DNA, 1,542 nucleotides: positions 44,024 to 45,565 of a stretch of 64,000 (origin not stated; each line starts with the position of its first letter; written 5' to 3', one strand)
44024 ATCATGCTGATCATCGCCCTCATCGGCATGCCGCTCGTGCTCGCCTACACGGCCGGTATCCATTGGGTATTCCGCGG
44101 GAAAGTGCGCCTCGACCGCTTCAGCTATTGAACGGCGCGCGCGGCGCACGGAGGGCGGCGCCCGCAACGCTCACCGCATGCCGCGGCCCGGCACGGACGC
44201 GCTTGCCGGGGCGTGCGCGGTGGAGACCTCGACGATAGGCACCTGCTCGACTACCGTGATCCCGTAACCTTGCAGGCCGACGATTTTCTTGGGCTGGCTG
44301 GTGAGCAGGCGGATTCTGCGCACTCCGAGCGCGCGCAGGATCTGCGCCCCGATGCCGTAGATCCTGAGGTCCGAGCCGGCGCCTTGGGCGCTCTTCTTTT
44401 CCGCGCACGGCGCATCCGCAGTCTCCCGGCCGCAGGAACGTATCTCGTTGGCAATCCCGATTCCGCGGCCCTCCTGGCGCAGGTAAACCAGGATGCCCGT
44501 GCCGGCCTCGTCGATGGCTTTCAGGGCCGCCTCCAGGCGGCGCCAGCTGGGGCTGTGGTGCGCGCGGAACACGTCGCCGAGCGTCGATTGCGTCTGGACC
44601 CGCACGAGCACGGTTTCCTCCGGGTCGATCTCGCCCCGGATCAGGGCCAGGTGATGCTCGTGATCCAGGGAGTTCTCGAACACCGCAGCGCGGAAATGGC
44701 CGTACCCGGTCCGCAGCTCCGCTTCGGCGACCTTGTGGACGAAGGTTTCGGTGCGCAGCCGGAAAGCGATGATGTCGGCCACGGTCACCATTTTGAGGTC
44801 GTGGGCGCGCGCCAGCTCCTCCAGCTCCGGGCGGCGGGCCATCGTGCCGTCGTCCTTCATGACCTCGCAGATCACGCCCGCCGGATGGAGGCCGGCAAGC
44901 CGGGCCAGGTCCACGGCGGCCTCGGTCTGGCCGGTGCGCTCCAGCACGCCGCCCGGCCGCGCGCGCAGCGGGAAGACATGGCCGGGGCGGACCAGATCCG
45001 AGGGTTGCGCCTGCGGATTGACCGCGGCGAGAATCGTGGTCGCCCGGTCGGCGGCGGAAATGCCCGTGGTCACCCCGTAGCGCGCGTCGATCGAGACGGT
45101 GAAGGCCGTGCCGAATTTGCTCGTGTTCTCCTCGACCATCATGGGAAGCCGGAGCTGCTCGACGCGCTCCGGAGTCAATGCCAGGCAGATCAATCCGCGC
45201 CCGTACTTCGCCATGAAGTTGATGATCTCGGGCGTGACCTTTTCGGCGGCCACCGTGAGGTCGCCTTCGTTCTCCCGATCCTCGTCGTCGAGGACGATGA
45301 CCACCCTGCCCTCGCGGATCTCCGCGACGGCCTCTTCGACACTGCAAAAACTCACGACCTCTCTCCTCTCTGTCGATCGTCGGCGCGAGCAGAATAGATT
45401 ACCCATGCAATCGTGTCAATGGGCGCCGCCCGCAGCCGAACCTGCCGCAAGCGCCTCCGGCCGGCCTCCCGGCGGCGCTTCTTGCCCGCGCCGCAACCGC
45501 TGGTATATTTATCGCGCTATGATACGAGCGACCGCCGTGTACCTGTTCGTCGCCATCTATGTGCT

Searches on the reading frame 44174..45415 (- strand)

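Call 8: search_protein_families(library=pfam, proteins=[window:44174-45415:-], max_evalue=0.0001)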
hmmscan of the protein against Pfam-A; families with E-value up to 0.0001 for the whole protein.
window:44174-45415:- (414 aa): 2 families
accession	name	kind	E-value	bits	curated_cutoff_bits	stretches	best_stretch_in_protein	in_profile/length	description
PF00926.24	DHBP_synthase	-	2.5e-90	301.5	26.4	1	27-217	1-190/191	3,4-dihydroxy-2-butanone 4-phosphate synthase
PF00925.25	GTP_cyclohydro2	-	1.1e-50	171.8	23.3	1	228-393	2-165/165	GTP cyclohydrolase II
